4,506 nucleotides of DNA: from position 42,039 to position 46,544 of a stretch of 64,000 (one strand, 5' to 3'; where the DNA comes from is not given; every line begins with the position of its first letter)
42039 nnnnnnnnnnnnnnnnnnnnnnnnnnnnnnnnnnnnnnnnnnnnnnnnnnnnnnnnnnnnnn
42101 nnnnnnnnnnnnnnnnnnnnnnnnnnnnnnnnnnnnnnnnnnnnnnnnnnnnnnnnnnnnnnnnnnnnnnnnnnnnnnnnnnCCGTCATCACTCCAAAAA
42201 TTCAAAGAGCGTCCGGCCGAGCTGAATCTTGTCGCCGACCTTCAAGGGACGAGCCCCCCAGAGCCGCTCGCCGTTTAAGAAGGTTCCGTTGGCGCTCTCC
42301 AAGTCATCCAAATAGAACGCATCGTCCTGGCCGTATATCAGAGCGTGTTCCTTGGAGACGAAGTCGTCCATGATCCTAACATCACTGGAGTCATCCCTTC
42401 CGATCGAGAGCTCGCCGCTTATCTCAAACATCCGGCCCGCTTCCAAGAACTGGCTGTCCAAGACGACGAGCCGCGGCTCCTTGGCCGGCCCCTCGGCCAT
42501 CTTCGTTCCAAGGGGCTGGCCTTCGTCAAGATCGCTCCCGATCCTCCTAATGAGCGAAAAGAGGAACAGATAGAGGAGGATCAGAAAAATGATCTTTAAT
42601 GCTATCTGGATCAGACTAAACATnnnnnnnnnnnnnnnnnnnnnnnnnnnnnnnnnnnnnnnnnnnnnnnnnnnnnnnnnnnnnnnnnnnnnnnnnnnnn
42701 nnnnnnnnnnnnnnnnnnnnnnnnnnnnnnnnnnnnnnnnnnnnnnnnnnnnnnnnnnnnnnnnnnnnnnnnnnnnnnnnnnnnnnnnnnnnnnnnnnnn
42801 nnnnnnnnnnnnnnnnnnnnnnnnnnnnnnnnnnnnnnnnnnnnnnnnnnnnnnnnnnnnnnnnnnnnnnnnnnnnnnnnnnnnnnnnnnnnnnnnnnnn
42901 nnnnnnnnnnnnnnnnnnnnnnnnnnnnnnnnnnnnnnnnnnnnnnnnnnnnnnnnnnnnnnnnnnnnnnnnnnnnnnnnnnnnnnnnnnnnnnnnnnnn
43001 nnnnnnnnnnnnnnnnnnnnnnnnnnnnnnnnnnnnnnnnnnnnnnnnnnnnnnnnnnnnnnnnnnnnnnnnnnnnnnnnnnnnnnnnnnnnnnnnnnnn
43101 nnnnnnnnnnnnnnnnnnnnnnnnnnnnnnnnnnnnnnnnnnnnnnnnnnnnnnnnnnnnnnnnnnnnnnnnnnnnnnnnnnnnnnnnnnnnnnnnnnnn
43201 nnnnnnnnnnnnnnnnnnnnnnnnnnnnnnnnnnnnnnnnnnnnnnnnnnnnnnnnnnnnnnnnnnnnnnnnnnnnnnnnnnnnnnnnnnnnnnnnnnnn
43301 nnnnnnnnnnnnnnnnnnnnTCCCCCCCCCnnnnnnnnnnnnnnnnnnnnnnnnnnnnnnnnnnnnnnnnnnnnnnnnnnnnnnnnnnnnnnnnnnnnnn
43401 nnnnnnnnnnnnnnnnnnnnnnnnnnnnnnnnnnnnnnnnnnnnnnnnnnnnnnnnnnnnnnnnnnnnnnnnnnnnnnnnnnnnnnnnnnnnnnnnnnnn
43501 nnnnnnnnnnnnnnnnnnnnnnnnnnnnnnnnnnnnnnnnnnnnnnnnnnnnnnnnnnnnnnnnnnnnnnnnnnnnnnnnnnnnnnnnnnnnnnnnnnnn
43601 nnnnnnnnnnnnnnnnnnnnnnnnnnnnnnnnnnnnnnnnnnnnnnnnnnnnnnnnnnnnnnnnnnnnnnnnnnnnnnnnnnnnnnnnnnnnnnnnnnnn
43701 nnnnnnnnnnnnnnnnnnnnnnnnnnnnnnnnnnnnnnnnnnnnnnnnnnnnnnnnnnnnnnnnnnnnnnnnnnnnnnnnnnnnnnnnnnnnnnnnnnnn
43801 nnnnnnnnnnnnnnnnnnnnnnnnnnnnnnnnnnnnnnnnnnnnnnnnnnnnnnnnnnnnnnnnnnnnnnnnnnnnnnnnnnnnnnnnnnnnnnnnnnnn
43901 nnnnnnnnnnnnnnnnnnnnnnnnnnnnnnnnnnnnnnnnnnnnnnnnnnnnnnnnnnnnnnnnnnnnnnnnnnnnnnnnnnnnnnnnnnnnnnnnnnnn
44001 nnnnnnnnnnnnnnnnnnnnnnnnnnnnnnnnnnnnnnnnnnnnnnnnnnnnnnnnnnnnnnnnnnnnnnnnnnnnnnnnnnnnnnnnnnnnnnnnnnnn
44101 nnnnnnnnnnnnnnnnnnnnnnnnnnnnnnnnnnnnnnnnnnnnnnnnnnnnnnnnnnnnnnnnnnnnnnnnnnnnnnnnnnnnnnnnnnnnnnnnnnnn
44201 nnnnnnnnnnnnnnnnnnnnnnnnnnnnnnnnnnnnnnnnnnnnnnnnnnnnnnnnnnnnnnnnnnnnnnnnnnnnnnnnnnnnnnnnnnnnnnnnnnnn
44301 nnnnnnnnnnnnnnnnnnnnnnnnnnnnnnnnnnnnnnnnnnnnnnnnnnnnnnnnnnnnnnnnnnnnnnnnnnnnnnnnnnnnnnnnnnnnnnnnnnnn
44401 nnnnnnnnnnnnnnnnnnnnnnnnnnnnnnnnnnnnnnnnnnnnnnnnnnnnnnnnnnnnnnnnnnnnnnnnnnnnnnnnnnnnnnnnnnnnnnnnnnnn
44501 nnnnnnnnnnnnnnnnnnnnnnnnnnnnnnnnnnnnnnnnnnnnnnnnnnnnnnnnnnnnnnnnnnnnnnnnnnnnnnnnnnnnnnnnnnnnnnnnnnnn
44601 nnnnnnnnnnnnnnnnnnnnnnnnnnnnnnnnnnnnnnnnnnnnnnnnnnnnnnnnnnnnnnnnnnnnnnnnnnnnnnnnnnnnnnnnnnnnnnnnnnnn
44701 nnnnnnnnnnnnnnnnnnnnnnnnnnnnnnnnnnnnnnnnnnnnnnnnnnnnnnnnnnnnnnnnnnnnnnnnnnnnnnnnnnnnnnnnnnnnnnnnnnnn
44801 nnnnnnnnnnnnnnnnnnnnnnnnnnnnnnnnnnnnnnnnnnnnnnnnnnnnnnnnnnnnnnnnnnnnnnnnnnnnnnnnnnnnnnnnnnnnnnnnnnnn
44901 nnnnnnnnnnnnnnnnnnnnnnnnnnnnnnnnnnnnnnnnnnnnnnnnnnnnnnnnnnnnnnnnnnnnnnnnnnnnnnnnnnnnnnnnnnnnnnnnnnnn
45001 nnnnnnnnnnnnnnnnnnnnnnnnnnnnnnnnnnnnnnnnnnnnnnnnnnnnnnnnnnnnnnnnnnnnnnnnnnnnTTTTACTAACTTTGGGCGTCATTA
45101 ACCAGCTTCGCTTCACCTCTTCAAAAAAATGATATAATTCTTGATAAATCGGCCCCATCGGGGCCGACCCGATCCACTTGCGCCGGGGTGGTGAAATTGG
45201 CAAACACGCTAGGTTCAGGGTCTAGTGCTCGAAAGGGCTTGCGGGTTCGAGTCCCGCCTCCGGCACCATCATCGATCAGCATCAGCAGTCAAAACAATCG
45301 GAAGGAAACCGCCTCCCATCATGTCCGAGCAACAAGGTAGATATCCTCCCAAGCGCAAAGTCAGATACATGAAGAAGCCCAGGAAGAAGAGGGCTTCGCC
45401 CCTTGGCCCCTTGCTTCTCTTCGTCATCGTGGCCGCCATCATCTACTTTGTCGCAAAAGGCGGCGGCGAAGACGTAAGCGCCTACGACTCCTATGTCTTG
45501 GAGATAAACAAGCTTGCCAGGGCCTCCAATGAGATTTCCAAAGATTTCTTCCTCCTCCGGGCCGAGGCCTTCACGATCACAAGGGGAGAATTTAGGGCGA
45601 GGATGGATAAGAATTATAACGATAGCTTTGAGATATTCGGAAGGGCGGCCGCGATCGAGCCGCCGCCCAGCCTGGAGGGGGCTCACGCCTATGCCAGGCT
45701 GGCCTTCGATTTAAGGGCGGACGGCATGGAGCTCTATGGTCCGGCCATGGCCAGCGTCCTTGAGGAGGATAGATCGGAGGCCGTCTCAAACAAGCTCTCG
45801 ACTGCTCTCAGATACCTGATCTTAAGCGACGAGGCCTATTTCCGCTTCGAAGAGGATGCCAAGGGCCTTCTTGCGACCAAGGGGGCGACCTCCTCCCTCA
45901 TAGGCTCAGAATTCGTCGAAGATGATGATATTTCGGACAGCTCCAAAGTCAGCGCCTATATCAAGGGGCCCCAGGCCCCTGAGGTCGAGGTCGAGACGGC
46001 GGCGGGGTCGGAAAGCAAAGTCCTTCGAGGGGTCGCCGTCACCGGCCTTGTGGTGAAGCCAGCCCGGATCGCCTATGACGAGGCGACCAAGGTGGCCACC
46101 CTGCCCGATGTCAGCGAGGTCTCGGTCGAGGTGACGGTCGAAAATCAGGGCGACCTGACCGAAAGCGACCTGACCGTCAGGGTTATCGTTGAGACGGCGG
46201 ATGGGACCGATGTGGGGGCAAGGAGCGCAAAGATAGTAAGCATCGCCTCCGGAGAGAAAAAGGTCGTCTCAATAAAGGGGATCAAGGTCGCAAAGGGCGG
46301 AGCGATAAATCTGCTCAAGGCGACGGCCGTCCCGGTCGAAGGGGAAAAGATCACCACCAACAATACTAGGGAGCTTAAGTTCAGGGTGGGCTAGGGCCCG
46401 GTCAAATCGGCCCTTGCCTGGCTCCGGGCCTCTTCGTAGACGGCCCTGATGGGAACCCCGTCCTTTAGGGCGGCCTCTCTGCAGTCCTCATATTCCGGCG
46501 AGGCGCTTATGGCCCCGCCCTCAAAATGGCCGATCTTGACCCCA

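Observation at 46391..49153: larE-larB-larC operon (nickel-pincer nucleotide cofactor synthesis) without an adjacent larA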

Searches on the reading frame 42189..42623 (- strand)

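Call 7: search_protein_families(library=pfam, proteins=[window:42189-42623:-])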
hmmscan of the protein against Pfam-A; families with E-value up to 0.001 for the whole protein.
window:42189-42623:- (144 aa): 2 families
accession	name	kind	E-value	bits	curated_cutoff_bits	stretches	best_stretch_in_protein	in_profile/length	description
PF00498.31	FHA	-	1.1e-18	67.8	20.7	1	73-136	2-67/67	FHA domain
PF16697.10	Yop-YscD_cpl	-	6.5e-13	49.2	33.2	1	63-142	9-90/94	Inner membrane component of T3SS, cytoplasmic domain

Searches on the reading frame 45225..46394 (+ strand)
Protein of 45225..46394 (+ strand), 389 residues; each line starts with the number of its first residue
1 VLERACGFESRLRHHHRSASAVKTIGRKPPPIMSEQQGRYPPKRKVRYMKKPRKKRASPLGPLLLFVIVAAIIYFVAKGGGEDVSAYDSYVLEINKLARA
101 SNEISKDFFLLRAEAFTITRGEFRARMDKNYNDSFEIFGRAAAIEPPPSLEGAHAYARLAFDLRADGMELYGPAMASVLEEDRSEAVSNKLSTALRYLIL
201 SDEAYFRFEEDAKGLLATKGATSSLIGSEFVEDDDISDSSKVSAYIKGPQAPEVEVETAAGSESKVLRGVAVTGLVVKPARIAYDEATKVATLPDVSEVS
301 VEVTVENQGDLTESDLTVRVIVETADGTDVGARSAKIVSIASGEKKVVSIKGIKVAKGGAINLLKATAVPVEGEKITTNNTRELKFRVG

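Call 7: search_protein_families(library=pfam, proteins=[window:45225-46394:+])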
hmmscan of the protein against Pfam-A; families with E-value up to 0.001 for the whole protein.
window:45225-46394:+ (389 aa): 1 family
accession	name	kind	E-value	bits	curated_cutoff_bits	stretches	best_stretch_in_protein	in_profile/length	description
PF07705.17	CARDB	-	0.00025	21.7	22.7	1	290-368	12-83/101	CARDB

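Call 35: search_protein_families(library=ncbifam, proteins=[window:45225-46394:+], max_evalue=0.01)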
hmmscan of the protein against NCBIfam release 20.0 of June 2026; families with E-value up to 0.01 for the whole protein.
window:45225-46394:+ (389 aa): 1 family
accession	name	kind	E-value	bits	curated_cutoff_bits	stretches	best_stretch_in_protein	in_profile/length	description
NF038353.1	FxLYD_dom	domain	0.0024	17.7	23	1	299-350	4-55/71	FxLYD domain-containing protein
